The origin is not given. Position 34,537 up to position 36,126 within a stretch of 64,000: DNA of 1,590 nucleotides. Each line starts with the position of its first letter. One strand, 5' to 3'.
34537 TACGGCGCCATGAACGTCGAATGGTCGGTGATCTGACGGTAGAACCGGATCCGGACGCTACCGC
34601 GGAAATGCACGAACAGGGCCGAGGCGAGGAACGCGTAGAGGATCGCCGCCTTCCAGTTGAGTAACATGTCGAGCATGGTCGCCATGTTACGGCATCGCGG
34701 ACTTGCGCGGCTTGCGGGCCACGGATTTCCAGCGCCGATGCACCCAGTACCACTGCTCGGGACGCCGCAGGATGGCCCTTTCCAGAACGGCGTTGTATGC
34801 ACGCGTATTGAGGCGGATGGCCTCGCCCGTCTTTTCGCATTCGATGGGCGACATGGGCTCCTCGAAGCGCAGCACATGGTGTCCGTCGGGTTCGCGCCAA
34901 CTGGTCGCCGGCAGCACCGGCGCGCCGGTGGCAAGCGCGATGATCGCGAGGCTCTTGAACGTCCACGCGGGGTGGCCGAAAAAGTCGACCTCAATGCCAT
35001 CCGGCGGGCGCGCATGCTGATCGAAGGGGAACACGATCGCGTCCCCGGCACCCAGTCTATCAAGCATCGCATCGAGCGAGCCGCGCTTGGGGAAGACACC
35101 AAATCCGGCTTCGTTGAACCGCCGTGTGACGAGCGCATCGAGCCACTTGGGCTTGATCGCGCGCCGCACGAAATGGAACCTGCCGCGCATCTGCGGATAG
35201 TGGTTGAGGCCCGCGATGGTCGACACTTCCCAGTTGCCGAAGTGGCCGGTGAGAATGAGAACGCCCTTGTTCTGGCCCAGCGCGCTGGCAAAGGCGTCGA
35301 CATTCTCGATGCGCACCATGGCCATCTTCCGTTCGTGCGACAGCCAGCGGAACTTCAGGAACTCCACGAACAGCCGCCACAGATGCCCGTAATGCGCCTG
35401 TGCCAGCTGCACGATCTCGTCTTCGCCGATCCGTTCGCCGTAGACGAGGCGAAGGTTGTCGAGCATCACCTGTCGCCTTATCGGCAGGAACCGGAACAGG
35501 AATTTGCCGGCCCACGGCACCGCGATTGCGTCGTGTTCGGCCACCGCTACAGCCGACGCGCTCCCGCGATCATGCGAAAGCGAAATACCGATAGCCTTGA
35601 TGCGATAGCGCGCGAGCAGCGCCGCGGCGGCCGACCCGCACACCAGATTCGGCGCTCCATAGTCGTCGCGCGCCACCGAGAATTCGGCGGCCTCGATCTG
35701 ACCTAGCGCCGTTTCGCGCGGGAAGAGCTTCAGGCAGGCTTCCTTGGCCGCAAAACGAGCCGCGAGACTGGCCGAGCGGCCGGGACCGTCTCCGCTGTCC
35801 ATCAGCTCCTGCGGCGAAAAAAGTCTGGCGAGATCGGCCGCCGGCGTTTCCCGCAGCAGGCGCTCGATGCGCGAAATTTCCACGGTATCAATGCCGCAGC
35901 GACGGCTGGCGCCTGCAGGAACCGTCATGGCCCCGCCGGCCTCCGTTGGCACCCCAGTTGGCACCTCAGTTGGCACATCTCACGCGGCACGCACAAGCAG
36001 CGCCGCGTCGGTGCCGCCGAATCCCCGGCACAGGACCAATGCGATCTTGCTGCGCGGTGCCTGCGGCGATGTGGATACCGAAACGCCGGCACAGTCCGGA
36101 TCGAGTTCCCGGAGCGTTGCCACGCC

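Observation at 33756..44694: Self-contained 11-gene type II fatty-acid and lipid-tailoring cluster, probably building a special lipid A-type acyl chain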

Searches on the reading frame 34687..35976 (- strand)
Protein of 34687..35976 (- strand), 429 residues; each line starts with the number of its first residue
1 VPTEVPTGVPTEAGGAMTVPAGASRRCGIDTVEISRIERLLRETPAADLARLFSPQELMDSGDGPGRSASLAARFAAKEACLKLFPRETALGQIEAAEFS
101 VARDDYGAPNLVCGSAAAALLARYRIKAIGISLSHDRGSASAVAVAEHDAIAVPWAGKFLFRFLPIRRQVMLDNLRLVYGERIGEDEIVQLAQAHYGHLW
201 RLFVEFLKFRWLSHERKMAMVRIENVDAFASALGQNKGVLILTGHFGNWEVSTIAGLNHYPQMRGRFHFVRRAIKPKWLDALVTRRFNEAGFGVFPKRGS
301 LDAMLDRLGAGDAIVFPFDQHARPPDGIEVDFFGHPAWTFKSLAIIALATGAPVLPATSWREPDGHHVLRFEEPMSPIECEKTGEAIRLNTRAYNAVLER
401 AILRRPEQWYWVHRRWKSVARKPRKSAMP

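Call 4: search_protein_families(library=pfam, proteins=[window:34687-35976:-], max_evalue=0.01)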
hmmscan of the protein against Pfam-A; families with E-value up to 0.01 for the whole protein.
window:34687-35976:- (429 aa): 2 families
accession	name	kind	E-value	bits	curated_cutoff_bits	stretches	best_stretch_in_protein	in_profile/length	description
PF03279.18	Lip_A_acyltrans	-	2.7e-39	135.5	22.3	1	157-417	42-294/295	Bacterial lipid A biosynthesis acyltransferase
PF01648.25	ACPS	-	1.9e-09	38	25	1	27-115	2-90/111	4'-phosphopantetheinyl transferase superfamily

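Call 8: search_protein_families(library=ncbifam, proteins=[window:34687-35928:-], max_evalue=0.001)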
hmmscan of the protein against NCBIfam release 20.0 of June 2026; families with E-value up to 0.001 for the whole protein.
window:34687-35928:- (413 aa): 27 families (the best 25 are shown)
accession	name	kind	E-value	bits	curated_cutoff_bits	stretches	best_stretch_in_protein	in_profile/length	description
NF006270.0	PRK08419.1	equivalog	9.4e-39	133.5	248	1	146-403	38-291/298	lipid A biosynthesis lauroyl acyltransferase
NF005120.0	PRK06553.1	equivalog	2e-27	96.3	273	1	151-401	59-307/308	lipid A biosynthesis lauroyl acyltransferase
NF005399.0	PRK06946.1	subfamily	3.4e-23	82.3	343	1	141-402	33-285/294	lipid A biosynthesis lauroyl acyltransferase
TIGR02207.1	lipid_A_htrB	subfamily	9.8e-22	77.7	297.8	1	141-405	41-296/303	LpxL/LpxP family Kdo(2)-lipid IV(A) lauroyl/palmitoleoyl acyltransferase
NF005919.0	PRK07920.1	equivalog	2.6e-21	76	209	1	157-409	54-302/311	phosphatidylinositol mannoside acyltransferase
NF006437.0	PRK08733.1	equivalog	6.5e-20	71.5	540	1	141-402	47-296/306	LpxL/LpxP family Kdo(2)-lipid IV(A) lauroyl/palmitoleoyl acyltransferase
NF006432.0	PRK08706.1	equivalog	2.4e-19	69.7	384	1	141-402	27-280/289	lipid A biosynthesis lauroyl acyltransferase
NF006487.0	PRK08905.1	equivalog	2.8e-19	69.2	281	1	139-409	24-282/290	lysophospholipid acyltransferase family protein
NF005150.0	PRK06628.1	equivalog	4.4e-19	69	350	1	154-401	52-289/290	lipid A biosynthesis lauroyl acyltransferase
NF004191.0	PRK05646.1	equivalog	6.6e-18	64.9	491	1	141-403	44-298/310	lipid A biosynthesis lauroyl acyltransferase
NF000832.0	PRK00070.3-2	equivalog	1.6e-17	63.9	107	1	11-131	5-115/116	holo-ACP synthase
NF011250.0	PRK14656.1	equivalog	5.2e-17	62.1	175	1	11-131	5-124/126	holo-[acyl-carrier-protein] synthase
NF006438.0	PRK08734.1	equivalog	6.9e-16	58.1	363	1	153-401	45-286/305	lauroyl acyltransferase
NF004569.0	PRK05906.1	equivalog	1e-15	57.5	439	1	208-403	127-315/454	lipid A biosynthesis lauroyl acyltransferase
TIGR00556.1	pantethn_trn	domain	6.5e-15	55.3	45.35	1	11-131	5-126/128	phosphopantetheine--protein transferase domain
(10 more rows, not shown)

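Call 10: search_dna_similar(query=window:34687-35928:-, collection=plasmids, mode=protein, max_rows=15)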
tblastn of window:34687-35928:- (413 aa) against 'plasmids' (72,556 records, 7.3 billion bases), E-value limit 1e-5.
Records with a match: 67; places in all: 70; records where one place covers at least 80% of the query: 2.
Best place of each record, by identity: <60% 67.
By first word of the organism name: Escherichia 15; Klebsiella 10; Paracoccus 4; Arsenophonus 4; Caballeronia 3; Pseudomonas 3; Neisseria 2; Sinorhizobium 2; Persicobacter 2; Chondrinema 2; and 18 more.
By predicted mobility (MOB-suite, as given by PLSDB): non-mobilizable 52; mobilizable 8; conjugative 7.
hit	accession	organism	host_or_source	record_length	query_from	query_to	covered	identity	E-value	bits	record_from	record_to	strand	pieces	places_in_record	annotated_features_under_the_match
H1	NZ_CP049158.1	Caballeronia sp. SBC1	whole organism,soil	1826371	49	401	85%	26.7%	2e-11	74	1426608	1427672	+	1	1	none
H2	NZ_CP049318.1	Caballeronia sp. SBC2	whole organism,soil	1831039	49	401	85%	26.7%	2e-11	74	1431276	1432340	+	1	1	none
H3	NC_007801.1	Jannaschia sp. CCS1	-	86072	140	402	64%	28.8%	2e-17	92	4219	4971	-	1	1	lysophospholipid acyltransferase family protein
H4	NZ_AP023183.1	Paraburkholderia sp. PGU19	Physopelta gutta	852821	141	402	63%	28.3%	3e-12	76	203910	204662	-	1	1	lipid A biosynthesis lauroyl acyltransferase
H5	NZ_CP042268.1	Pseudomonas aeruginosa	Homo sapiens,sputum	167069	141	402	63%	26.8%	5e-10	69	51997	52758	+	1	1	lipid A biosynthesis lauroyl acyltransferase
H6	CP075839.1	Pseudomonas aeruginosa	Homo sapiens,Cell culture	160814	141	402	63%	26.5%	1e-9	68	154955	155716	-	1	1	lipid A biosynthesis lauroyl acyltransferase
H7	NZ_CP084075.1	Fusobacterium vincentii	-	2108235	141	410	65%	25.4%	6e-6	56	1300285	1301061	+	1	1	none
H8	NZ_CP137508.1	Pseudomonas aeruginosa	Homo sapiens,Bacterial culture sample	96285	141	402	63%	25.8%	2e-9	68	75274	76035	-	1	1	lipid A biosynthesis lauroyl acyltransferase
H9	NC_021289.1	Caballeronia insecticola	-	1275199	141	401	63%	25.6%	3e-8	63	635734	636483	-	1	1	none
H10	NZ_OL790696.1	Escherichia coli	-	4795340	147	402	62%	25.9%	4e-6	57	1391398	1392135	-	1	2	none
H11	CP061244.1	Escherichia coli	Homo sapiens,cell culture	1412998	147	402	62%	25.9%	4e-6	57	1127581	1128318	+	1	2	lpxP: kdo(2)-lipid IV(A) palmitoleoyltransferase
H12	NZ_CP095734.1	Methylophaga pinxianii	pure culture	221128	139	402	64%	25.0%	3e-12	76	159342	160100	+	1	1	ELM1/GtrOC1 family putative glycosyltransferase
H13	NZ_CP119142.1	Neisseria gonorrhoeae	Homo sapiens,whole organism,synovial ...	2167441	141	402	63%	25.0%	8e-10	69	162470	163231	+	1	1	none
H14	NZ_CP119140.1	Neisseria gonorrhoeae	Homo sapiens,whole organism,blood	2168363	141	402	63%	25.0%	8e-10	69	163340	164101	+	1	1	none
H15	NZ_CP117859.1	Komagataeibacter oboediens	Cell culture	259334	157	400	59%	26.8%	2e-7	61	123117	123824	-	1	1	lysophospholipid acyltransferase family protein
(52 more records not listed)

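Call 19: find_homologous_proteins(query=window:34687-35928:-, max_evalue=0.00001)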
Query window:34687-35928:- (413 aa): 3081 proteins with E <= 0.00001 among 8000 candidates; the best 120 are listed.
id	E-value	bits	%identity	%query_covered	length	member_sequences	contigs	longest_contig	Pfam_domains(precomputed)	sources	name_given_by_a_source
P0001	8.9e-272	919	98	100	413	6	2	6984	PF01648.26,PF03279.19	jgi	jgi:KDO2-lipid IV(A) lauroyltransferase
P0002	1.4e-253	859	91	100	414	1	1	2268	PF01648.26,PF03279.19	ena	-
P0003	1.5e-252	855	91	100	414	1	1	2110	PF01648.26,PF03279.19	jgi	-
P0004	3.6e-252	854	93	95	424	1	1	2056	PF01648.26,PF03279.19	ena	-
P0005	1.1e-245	833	88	100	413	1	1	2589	PF01648.26,PF03279.19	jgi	jgi:phosphopantetheine--protein transferase-like protein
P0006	1.2e-244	829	89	99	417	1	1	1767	PF01648.26,PF03279.19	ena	-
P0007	1.4e-243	826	90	98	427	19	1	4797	PF01648.26,PF03279.19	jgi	jgi:phosphopantetheine--protein transferase-like protein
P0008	2.1e-242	822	87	98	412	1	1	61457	PF01648.26,PF03279.19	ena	-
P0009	6.3e-239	811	88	99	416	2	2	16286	PF01648.26,PF03279.19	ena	-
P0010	1.4e-238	809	85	99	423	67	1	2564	PF01648.26,PF03279.19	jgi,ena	-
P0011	1.3e-237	806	85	98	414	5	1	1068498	PF01648.26,PF03279.19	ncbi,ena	-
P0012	1.1e-236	803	86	98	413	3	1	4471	PF01648.26,PF03279.19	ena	-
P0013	2.8e-236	802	87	98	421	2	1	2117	PF01648.26,PF03279.19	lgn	-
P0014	8.8e-234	794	87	97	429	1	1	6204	PF01648.26,PF03279.19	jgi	jgi:KDO2-lipid IV(A) lauroyltransferase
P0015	4.0e-233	791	83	99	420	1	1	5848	PF01648.26,PF03279.19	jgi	-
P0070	2.6e-198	677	73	97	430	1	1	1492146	PF01648.26,PF03279.19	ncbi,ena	-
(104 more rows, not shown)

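Call 20: get_annotated_region(hit=H1, flank=12000)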
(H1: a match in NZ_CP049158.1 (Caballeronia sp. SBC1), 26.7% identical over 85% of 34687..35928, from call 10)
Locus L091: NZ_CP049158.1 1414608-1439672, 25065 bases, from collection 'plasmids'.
description: Caballeronia sp. SBC1 plasmid pSBC1_2, complete sequence
organism: Caballeronia sp. SBC1 (NCBI taxid 2705548)
taxonomy: Bacteria; Pseudomonadota; Betaproteobacteria; Burkholderiales; Burkholderiaceae; Caballeronia; Caballeronia sp. SBC1
host: -; source: whole organism,soil; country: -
typing (MOB-suite, as given by PLSDB): mobilizable; relaxase MOBP
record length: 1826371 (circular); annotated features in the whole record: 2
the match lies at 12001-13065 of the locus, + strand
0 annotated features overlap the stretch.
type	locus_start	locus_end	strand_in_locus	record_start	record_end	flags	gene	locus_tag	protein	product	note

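Call 34: find_encoding_contigs(protein=P0070, flank=10000, max_places=2)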
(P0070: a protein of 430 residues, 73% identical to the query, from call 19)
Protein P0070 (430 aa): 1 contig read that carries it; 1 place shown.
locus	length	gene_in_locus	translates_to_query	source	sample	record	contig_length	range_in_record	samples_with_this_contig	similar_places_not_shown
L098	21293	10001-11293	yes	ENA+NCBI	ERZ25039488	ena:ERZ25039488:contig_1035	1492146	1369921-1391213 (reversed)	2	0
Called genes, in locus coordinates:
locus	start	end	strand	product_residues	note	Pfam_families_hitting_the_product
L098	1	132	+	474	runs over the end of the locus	PF04932:Wzy_C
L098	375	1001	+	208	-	PF04140:ICMT, PF04191:PEMT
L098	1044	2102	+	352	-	-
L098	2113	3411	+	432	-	PF00668:Condensation (faint)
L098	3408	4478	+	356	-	-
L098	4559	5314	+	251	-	PF00106:adh_short, PF08659:KR, PF13561:adh_short_C2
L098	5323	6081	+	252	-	PF23441:SDR (weak), PF00106:adh_short, PF01370:Epimerase (weak), PF08659:KR, PF13561:adh_short_C2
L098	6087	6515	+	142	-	PF00550:PP-binding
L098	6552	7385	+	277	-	PF07977:FabA (weak), PF22818:ApeI-like (weak)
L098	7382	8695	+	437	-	PF00109:ketoacyl-synt, PF00108:Thiolase_N (weak), PF02801:Ketoacyl-synt_C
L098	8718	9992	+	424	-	PF00109:ketoacyl-synt, PF02801:Ketoacyl-synt_C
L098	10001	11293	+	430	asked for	PF01648:ACPS, PF03279:Lip_A_acyltrans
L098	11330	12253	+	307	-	PF05118:Asp_Arg_Hydrox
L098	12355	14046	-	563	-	PF00664:ABC_membrane, PF00005:ABC_tran, PF02463:SMC_N (weak)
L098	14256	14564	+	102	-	-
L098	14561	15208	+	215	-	PF02129:Peptidase_S15 (weak), PF00561:Abhydrolase_1 (weak), PF12146:Hydrolase_4, PF12697:Abhydrolase_6 (faint)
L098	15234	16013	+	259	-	PF00596:Aldolase_II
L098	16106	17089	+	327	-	PF03401:TctC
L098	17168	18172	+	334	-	PF00005:ABC_tran, PF13304:AAA_21 (weak), PF27102:NodI_C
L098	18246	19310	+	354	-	-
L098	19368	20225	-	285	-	PF03279:Lip_A_acyltrans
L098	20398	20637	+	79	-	PF00550:PP-binding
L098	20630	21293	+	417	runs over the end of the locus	PF00109:ketoacyl-synt, PF02801:Ketoacyl-synt_C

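Call 52: search_protein_families(library=ncbifam, proteins=[L098:12355-14046:-], max_evalue=0.00001)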
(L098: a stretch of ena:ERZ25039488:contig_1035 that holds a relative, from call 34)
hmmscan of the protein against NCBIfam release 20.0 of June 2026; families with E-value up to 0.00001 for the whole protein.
L098:12355-14046:- (563 aa): 183 families (the best 25 are shown)
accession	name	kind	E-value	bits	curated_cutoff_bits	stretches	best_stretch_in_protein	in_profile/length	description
TIGR02203.1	MsbA_lipidA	equivalog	1.2e-213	710.8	602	1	2-562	10-572/572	lipid A export permease/ATP-binding protein MsbA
NF008381.0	PRK11176.1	equivalog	9.6e-177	588.9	867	1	2-561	21-581/582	lipid A ABC transporter ATP-binding protein/permease MsbA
TIGR02204.1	MsbA_rel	hypoth_equivalog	2.6e-138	462.2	780.4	1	1-560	13-576/576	ABC transporter, permease/ATP-binding protein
NF045513.1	HepA_fam_ABC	equivalog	1e-123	413.9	725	1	48-559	98-609/610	heterocyst formation ABC transporter subunit HepA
TIGR00958.1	3a01208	subfamily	4.1e-117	392.3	874.6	1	51-555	211-710/711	antigen peptide transporter 2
NF052233.1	CphA_assoc_ABC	equivalog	9.8e-115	384.6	880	1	2-561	180-745/766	cyanophycin metabolism-associated ABC transporter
TIGR01846.1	type_I_sec_HlyB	subfamily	8.3e-105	351.6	725.55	1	42-559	176-692/694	type I secretion system permease/ATPase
NF010178.0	PRK13657.1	equivalog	3.1e-101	339.6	733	1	14-560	22-571/588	glucan ABC transporter ATP-binding protein/ permease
TIGR03796.1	NHLM_micro_ABC1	equivalog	2.5e-89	300.4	853.3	1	6-555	155-708/710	NHLP family bacteriocin export ABC transporter peptidase/permease/ATPase subunit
TIGR03797.1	NHLM_micro_ABC2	equivalog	1e-88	298.6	709.4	1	50-559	181-685/686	NHLP bacteriocin export ABC transporter permease/ATPase subunit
TIGR03375.1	type_I_sec_LssB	subfamily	1.4e-80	271.5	693.1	1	119-548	262-691/696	type I secretion system permease/ATPase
TIGR02857.1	CydD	equivalog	1.1e-79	268.9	435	1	8-531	9-529/529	thiol reductant ABC exporter subunit CydD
NF008055.0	PRK10789.1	equivalog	2.6e-77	260.6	845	1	10-558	25-570/590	SmdA family multidrug ABC transporter permease/ATP-binding protein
TIGR01193.1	bacteriocin_ABC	subfamily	3.5e-77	260.5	523.85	1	41-556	192-706/708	peptide cleavage/export ABC transporter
TIGR01192.1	chvA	subfamily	1.1e-75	255.4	585.4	1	14-556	22-567/585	glucan export ABC transporter ATP-binding protein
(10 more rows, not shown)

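Call 63: search_protein_families(library=ncbifam, proteins=[L098:20398-20637:+, L098:19368-20225:-, L098:20630-21292:+], max_evalue=0.00001)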
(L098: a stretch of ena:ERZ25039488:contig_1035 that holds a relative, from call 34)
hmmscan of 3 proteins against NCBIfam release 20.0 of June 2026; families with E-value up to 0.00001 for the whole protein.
L098:20398-20637:+ (79 aa): 10 families
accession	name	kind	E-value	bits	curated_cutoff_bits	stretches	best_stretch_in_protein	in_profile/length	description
NF002150.0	PRK00982.1-4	subfamily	2.7e-12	46.8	66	1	4-72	7-77/80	acyl carrier protein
TIGR00517.1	acyl_carrier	equivalog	4e-10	39.4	70.45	1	6-72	7-75/77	acyl carrier protein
NF002148.0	PRK00982.1-2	subfamily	8.7e-10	38.3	71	1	5-70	7-74/79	acyl carrier protein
NF002151.0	PRK00982.1-5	equivalog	3.8e-09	36.6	92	1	6-72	7-75/78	acyl carrier protein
NF002147.0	PRK00982.1-1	equivalog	6.5e-09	35.5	84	1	6-72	11-79/83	acyl carrier protein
NF040636.1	AcpM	exception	1.8e-08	34.3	146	1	6-74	9-79/93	meromycolate extension acyl carrier protein AcpM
NF002149.0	PRK00982.1-3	equivalog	1.3e-06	28.2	106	1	6-63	7-66/78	acyl carrier protein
NF009104.0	PRK12449.1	equivalog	1.5e-06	28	70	1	8-65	11-70/80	acyl carrier protein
NF005480.0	PRK07081.1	equivalog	2.6e-06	27.3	72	1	6-73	4-73/83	acyl carrier protein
NF058660.1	cispen_ACP_AmcB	equivalog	4.9e-06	26.6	80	1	10-72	9-77/80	cispentacin biosynthesis acyl carrier protein AmcB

L098:19368-20225:- (285 aa): 15 families
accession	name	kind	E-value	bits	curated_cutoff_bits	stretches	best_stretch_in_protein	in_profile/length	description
NF006487.0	PRK08905.1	equivalog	4.3e-109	364.1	281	1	1-280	3-285/290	lysophospholipid acyltransferase family protein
NF006438.0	PRK08734.1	equivalog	5.8e-49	166.8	363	1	7-270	16-287/305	lauroyl acyltransferase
NF004190.0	PRK05645.1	equivalog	4e-39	134.5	377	1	5-271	13-288/295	lysophospholipid acyltransferase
TIGR02207.1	lipid_A_htrB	subfamily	7.4e-34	117.5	297.8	1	4-270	21-293/303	LpxL/LpxP family Kdo(2)-lipid IV(A) lauroyl/palmitoleoyl acyltransferase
NF004191.0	PRK05646.1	equivalog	1.1e-29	103.6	491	1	4-270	24-297/310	lipid A biosynthesis lauroyl acyltransferase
NF005340.0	PRK06860.1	subfamily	3.6e-26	92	398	1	4-270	27-299/309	lipid A biosynthesis lauroyl acyltransferase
NF005399.0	PRK06946.1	subfamily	1.8e-25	89.8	343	1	4-270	13-285/294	lipid A biosynthesis lauroyl acyltransferase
NF006507.0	PRK08943.1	subfamily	5.5e-23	81.5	337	1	5-265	34-301/322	lipid A biosynthesis (KDO)2-(lauroyl)-lipid IVA acyltransferase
NF006437.0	PRK08733.1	equivalog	1.8e-20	73.3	540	1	7-270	30-296/306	LpxL/LpxP family Kdo(2)-lipid IV(A) lauroyl/palmitoleoyl acyltransferase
NF006432.0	PRK08706.1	equivalog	2.8e-20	72.7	384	1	5-270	8-280/289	lipid A biosynthesis lauroyl acyltransferase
TIGR02208.1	lipid_A_msbB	equivalog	2e-19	70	336.05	1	5-265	24-291/305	lauroyl-Kdo(2)-lipid IV(A) myristoyltransferase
NF005120.0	PRK06553.1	equivalog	9.4e-19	67.9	273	1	84-269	117-307/308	lipid A biosynthesis lauroyl acyltransferase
NF005952.0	PRK08025.1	equivalog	3.5e-18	65.8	517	1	58-270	84-296/306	kdo(2)-lipid IV(A) palmitoleoyltransferase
NF006270.0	PRK08419.1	equivalog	2.5e-13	50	248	1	3-269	12-289/298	lipid A biosynthesis lauroyl acyltransferase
NF005919.0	PRK07920.1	equivalog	1e-09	37.9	209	1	5-221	19-244/311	phosphatidylinositol mannoside acyltransferase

L098:20630-21292:+ (221 aa): 16 families
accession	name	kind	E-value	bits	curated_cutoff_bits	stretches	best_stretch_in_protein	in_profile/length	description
TIGR03150.1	fabF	equivalog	8.6e-44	149.8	493.75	1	10-217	1-209/407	beta-ketoacyl-ACP synthase II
NF004970.0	PRK06333.1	subfamily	2.7e-43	148.4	525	1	9-217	3-221/424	beta-ketoacyl-ACP synthase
NF005589.0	PRK07314.1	subfamily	1.9e-41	142.2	387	1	9-217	3-212/413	beta-ketoacyl-ACP synthase II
NF006274.0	PRK08439.1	equivalog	2e-28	99.3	621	1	10-216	2-209/406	beta-ketoacyl-ACP synthase II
NF006434.0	PRK08722.1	equivalog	3.6e-25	88.7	759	1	9-215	3-210/414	beta-ketoacyl-ACP synthase II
NF006587.0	PRK09116.1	equivalog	7.6e-25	87.5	470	1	10-206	2-201/408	beta-ketoacyl-ACP synthase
NF005935.0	PRK07967.1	equivalog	6.8e-23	81.2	630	1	10-204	2-197/406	beta-ketoacyl-ACP synthase I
NF005916.1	PRK07910.1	equivalog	5.1e-18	65.2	560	1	11-214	13-216/418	KasA/KasB family beta-ketoacyl-ACP synthase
NF006618.0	PRK09185.1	subfamily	1.1e-14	54.3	407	1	11-218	4-209/394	beta-ketoacyl-ACP synthase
NF005076.0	PRK06501.1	equivalog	2.8e-14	52.8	629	1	9-216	10-222/425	beta-ketoacyl-ACP synthase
NF005490.0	PRK07103.1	equivalog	3.1e-12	46.3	445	1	10-218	4-218/414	polyketide beta-ketoacyl:acyl carrier protein synthase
NF004618.0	PRK05952.1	equivalog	3.6e-12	45.9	455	1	11-217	3-195/384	beta-ketoacyl-ACP synthase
NF040607.1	mycolic_Pks13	equivalog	2.3e-11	41.9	2100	1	69-217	178-320/1680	polyketide synthase Pks13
NF045894.1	PKS_plus_SDR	equivalog_domain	3.4e-11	41.5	1740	1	66-216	78-220/1515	type I polyketide synthase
NF058662.1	cispenta_AmcF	equivalog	2e-08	33.7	325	1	12-216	2-175/369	cispentacin biosynthesis acyltransferase subunit AmcF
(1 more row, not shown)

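Call 88: search_solved_structures(query=window:34687-35928:-, max_evalue=0.001, show_alignments=1)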
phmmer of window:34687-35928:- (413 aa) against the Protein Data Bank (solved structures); distinct sequences matched with E-value up to 0.001: 27.
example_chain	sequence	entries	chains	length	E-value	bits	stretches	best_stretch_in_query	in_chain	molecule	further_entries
5oce_A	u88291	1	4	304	2.4e-12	49.4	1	169-401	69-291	Phosphatidylinositol mannoside acyltransferase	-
5f2t_A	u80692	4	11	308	2.5e-12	49.3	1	169-401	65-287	Phosphatidylinositol mannoside acyltransferase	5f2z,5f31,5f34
7ojt_A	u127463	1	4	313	2.6e-12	49.3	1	169-401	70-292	Phosphatidylinositol mannoside acyltransferase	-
2jbz_A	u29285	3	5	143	9e-12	47.5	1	11-131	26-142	HOLO-[ACYL-CARRIER-PROTEIN] SYNTHASE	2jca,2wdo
2wdy_A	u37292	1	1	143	1.5e-10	43.5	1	11-131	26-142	HOLO-[ACYL-CARRIER-PROTEIN] SYNTHASE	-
2wds_A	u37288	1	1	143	3.3e-10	42.3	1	11-131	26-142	HOLO-[ACYL-CARRIER-PROTEIN] SYNTHASE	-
3qmn_A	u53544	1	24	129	2e-09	39.8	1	11-131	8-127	Holo-[acyl-carrier-protein] synthase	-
5kn7_B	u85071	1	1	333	1.3e-08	37.1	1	182-402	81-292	Lipid A biosynthesis lauroyl acyltransferase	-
5xuk_A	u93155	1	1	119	1.9e-08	36.6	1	11-130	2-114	Holo-[acyl-carrier-protein] synthase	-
5knk_B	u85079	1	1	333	8.2e-08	34.5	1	182-402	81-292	Lipid A biosynthesis lauroyl acyltransferase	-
5suv_A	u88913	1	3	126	9.3e-08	34.3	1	11-131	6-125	Holo-[acyl-carrier-protein] synthase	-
5cmo_A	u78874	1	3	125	9.4e-08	34.3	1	11-131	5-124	Holo-[acyl-carrier-protein] synthase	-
3h7q_A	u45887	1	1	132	1.1e-06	30.8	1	11-131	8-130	Holo-[acyl-carrier-protein] synthase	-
3ne1_A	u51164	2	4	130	1.1e-06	30.7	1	12-131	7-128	Holo-[acyl-carrier-protein] synthase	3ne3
4hc6_A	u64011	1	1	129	1.5e-06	30.3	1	12-131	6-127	Holo-[acyl-carrier-protein] synthase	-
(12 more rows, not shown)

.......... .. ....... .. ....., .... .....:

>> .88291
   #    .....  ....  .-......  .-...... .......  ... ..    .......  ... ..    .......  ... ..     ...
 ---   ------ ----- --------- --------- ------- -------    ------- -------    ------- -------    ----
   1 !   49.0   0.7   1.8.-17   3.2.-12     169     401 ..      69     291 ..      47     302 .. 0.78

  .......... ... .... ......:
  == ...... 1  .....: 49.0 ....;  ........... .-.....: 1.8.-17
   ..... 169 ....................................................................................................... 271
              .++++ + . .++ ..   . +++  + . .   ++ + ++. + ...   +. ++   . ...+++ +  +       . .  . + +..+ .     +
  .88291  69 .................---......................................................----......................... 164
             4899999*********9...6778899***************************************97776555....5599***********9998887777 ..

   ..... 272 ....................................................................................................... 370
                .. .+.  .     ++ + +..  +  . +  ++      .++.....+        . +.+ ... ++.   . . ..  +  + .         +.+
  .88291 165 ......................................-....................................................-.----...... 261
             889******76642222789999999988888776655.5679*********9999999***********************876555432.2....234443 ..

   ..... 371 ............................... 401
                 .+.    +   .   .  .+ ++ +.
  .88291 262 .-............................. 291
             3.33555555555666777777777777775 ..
